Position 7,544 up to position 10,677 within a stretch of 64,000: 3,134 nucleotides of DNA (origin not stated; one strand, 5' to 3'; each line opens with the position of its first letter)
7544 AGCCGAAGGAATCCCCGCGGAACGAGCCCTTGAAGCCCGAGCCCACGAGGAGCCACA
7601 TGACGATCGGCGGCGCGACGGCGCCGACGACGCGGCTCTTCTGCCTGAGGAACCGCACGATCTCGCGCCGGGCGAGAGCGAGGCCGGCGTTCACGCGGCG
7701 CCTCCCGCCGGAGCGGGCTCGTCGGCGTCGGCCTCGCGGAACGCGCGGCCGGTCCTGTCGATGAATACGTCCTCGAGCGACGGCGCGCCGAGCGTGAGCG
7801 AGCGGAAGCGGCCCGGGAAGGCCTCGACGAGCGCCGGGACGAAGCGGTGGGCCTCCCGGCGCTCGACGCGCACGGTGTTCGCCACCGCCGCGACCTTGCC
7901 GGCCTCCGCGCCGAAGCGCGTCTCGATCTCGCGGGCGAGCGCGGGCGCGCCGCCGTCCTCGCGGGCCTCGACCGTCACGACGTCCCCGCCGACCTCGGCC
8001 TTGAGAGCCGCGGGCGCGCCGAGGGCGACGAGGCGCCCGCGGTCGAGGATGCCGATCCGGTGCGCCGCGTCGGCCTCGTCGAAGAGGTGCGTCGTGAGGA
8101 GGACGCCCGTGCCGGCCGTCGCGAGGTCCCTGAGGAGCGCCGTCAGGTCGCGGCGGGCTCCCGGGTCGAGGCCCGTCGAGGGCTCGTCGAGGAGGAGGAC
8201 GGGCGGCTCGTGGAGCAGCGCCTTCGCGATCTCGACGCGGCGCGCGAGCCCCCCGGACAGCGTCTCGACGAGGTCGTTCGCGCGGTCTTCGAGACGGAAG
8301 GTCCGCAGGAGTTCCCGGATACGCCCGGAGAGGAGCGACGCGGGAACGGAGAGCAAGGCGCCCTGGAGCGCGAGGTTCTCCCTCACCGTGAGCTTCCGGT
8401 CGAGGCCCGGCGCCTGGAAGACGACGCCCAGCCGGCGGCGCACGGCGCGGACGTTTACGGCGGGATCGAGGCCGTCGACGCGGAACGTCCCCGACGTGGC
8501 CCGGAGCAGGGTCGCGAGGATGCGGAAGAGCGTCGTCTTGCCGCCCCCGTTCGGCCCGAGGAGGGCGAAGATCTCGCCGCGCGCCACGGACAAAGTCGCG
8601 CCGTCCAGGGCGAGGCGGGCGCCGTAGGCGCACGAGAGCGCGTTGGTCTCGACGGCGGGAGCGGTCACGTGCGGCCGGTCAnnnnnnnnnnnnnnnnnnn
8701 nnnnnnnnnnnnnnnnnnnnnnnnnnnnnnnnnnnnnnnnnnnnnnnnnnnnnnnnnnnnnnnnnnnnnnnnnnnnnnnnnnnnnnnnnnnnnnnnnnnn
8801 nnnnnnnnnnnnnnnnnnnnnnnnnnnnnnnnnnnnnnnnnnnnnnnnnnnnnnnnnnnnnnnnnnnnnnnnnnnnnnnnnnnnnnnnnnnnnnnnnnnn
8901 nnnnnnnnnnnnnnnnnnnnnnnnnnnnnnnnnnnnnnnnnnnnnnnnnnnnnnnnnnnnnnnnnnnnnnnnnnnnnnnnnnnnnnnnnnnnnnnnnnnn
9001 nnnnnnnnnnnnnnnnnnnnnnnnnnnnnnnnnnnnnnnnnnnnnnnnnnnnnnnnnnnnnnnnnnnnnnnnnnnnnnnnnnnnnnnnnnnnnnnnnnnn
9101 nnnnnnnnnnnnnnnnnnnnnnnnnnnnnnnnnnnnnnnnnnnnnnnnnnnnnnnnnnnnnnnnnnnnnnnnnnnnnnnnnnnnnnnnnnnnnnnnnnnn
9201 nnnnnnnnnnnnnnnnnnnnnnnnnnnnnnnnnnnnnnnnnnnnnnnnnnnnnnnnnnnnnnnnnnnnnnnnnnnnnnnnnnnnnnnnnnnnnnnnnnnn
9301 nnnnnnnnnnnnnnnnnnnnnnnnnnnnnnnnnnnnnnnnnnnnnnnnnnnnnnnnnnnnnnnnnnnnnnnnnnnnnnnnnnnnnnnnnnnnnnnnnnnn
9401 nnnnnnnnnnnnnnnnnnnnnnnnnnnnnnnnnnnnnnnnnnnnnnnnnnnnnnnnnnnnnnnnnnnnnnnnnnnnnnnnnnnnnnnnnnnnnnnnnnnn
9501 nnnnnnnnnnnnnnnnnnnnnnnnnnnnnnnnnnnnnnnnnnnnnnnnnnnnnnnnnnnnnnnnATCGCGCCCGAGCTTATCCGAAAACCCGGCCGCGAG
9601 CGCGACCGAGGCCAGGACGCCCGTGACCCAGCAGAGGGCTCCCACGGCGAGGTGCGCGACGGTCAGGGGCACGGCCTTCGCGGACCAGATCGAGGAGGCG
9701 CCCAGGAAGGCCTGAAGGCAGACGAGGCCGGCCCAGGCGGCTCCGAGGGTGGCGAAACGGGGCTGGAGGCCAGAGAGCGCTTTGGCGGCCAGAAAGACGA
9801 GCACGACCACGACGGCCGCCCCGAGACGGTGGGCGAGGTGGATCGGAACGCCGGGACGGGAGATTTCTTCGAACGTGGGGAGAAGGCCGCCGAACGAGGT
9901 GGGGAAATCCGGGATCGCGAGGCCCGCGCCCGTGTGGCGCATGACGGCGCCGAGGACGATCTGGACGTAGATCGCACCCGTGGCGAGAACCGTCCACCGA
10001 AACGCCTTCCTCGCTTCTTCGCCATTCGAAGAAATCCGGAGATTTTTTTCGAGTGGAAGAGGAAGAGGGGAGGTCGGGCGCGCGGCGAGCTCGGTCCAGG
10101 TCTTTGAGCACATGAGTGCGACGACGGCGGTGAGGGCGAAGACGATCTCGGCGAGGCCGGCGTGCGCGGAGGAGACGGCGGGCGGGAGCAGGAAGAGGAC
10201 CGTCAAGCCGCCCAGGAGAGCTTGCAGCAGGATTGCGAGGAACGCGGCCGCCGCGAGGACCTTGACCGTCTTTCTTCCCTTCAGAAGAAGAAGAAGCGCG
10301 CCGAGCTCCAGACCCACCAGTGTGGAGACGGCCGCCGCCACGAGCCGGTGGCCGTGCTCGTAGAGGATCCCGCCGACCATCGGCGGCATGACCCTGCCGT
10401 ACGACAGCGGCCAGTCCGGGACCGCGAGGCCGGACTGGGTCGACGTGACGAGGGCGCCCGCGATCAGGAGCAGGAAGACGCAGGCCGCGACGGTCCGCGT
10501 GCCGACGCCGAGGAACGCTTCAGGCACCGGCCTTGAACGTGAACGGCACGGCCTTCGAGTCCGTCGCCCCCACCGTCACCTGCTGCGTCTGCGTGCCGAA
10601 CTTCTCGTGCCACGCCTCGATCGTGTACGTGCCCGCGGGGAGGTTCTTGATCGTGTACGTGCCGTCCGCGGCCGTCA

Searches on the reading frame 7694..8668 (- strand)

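Call 66: search_protein_families(library=pfam, proteins=[window:7694-8668:-], max_evalue=0.0001)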
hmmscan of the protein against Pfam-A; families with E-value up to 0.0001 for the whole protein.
window:7694-8668:- (325 aa): 2 families
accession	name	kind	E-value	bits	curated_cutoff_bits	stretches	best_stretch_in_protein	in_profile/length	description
PF00005.33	ABC_tran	-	8.9e-32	111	25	1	21-164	1-136/137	ABC transporter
PF13304.12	AAA_21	-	1.6e-14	55.1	27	1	121-194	222-298/304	AAA domain, putative AbiEii toxin, Type IV TA system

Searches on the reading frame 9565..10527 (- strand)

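Call 66: search_protein_families(library=pfam, proteins=[window:9565-10527:-], max_evalue=0.0001)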
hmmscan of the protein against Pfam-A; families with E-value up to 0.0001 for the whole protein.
window:9565-10527:- (321 aa): 1 family
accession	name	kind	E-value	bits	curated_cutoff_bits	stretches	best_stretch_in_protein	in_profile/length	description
PF02628.20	COX15-CtaA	-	4.4e-33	115.1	29.9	2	55-302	76-320/322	Cytochrome oxidase assembly protein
